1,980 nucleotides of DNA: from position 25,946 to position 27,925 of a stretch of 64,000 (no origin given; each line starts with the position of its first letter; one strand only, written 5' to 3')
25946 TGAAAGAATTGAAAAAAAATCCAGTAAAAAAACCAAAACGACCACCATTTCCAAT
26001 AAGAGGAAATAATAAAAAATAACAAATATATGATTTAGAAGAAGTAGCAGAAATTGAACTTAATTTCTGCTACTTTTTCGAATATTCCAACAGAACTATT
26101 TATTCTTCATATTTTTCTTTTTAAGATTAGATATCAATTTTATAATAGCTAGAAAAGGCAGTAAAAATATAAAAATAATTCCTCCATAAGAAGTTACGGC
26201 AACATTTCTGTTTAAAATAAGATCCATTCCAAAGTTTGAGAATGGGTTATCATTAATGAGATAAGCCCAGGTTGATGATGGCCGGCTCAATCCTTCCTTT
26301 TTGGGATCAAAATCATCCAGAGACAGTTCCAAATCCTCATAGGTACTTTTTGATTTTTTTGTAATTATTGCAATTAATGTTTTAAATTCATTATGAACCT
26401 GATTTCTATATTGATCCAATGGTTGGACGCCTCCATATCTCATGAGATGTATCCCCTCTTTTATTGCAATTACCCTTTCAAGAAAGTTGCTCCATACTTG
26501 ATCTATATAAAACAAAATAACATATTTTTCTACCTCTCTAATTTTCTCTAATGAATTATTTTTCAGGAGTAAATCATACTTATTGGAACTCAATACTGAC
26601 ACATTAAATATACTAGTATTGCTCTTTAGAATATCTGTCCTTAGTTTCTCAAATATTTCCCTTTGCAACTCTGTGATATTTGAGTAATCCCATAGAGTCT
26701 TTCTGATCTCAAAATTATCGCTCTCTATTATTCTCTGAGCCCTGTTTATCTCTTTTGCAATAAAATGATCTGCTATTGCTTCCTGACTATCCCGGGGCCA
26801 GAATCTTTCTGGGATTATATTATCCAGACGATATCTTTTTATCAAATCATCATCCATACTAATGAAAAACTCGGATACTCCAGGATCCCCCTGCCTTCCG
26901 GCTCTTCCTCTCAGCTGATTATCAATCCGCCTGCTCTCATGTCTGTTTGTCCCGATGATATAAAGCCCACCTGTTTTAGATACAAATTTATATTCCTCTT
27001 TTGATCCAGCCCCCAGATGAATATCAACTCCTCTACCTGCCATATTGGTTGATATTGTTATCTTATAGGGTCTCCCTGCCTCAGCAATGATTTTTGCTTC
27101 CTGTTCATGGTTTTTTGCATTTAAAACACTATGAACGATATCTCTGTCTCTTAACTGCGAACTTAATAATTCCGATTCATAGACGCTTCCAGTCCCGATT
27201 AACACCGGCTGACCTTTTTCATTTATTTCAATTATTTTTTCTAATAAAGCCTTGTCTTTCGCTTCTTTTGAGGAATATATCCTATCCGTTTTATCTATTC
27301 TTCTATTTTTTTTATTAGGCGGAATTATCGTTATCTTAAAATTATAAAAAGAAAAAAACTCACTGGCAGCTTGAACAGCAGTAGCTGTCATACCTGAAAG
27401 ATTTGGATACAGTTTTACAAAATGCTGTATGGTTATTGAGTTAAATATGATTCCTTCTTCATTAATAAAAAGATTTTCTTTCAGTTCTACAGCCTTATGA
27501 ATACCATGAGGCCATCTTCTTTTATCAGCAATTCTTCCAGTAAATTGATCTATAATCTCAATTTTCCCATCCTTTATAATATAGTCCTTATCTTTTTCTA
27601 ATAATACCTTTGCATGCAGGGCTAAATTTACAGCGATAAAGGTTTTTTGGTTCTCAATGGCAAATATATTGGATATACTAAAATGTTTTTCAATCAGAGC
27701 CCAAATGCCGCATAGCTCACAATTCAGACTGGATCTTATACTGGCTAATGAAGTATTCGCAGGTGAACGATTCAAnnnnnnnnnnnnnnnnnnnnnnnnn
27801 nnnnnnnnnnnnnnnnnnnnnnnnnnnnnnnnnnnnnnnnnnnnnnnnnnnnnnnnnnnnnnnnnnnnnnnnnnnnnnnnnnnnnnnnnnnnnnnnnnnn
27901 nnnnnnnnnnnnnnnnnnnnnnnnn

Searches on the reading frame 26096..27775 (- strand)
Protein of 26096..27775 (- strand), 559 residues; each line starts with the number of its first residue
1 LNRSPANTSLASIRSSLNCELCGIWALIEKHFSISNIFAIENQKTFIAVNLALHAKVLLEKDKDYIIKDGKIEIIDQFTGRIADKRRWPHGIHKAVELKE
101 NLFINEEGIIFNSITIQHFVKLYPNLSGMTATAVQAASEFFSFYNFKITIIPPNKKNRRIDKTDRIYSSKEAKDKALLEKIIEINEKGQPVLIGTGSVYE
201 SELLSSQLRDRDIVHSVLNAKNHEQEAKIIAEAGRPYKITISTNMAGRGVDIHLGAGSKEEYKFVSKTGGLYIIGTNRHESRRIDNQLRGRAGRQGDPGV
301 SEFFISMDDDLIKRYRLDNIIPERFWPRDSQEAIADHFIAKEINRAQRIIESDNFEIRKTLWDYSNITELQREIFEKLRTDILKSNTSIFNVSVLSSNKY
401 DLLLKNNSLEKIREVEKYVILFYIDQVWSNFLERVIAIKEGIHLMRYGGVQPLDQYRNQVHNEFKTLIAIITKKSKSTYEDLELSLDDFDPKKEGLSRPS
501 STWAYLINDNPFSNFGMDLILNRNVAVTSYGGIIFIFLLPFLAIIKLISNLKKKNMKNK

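Call 40: search_protein_families(library=pfam, proteins=[window:26096-27775:-], max_evalue=0.00001)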
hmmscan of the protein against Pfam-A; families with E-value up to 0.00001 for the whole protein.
window:26096-27775:- (559 aa): 4 families
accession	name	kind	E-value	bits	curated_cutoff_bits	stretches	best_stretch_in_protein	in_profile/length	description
PF21090.3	P-loop_SecA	-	7.4e-67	225.4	27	2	158-259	3-104/205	SecA P-loop domain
PF01043.26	SecA_PP_bind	-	5.3e-22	78.9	23.5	1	27-97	40-110/110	SecA preprotein cross-linking domain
PF07516.18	SecA_SW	-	3.2e-21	76.8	26.7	2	405-474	122-191/200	SecA Wing and Scaffold domain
PF07517.20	SecA_DEAD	-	2e-09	37.6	24.6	1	83-140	246-289/290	SecA DEAD-like domain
